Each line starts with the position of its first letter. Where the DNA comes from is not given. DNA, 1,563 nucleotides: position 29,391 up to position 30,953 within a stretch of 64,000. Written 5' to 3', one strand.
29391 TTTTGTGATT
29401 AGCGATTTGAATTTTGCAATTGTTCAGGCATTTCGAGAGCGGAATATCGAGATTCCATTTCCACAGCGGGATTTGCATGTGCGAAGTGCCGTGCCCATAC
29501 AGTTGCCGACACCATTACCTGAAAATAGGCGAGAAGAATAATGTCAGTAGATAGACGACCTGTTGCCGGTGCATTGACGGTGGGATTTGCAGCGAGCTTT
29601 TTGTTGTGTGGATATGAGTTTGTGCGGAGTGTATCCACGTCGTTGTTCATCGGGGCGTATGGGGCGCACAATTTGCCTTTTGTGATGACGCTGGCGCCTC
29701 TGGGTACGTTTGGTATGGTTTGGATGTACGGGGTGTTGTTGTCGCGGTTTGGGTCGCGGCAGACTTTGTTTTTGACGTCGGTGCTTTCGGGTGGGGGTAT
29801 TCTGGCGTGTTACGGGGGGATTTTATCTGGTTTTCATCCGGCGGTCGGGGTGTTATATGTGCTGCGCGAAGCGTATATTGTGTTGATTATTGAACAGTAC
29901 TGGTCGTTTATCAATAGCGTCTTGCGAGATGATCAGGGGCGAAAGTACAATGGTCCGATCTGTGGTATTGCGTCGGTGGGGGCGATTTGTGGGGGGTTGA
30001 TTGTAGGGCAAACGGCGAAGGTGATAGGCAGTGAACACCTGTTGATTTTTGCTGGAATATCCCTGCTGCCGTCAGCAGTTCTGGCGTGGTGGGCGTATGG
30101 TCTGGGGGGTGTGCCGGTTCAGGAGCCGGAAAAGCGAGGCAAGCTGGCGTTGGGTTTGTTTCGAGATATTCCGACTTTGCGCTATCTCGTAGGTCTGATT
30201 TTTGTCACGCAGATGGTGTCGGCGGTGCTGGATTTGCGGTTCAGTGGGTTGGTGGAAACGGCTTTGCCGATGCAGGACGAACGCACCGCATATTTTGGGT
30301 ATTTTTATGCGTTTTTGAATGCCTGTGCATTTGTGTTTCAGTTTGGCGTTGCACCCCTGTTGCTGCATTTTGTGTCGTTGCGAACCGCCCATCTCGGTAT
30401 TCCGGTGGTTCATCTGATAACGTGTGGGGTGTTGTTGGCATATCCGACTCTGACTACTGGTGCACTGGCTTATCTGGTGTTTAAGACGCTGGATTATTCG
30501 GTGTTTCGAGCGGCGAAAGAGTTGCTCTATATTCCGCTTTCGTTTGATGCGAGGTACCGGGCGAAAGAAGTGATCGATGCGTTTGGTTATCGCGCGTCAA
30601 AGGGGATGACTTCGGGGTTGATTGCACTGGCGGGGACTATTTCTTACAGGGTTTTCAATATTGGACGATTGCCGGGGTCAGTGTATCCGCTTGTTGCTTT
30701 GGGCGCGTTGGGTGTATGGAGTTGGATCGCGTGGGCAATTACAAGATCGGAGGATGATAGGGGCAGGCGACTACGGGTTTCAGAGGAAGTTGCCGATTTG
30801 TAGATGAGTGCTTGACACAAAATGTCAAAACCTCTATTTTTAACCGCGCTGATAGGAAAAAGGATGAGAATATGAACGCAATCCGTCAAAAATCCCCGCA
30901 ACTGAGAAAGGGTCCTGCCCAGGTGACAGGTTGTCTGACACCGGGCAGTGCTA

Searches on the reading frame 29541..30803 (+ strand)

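Call 36: search_protein_families(library=pfam, max_evalue=0.00001, proteins=[window:29541-30803:+])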
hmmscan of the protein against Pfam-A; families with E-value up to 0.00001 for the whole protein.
window:29541-30803:+ (420 aa): 1 family
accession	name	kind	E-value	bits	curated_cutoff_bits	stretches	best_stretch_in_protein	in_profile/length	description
PF03219.20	TLC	-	1.1e-08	34.8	21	0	297-357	388-448/491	TLC ATP/ADP transporter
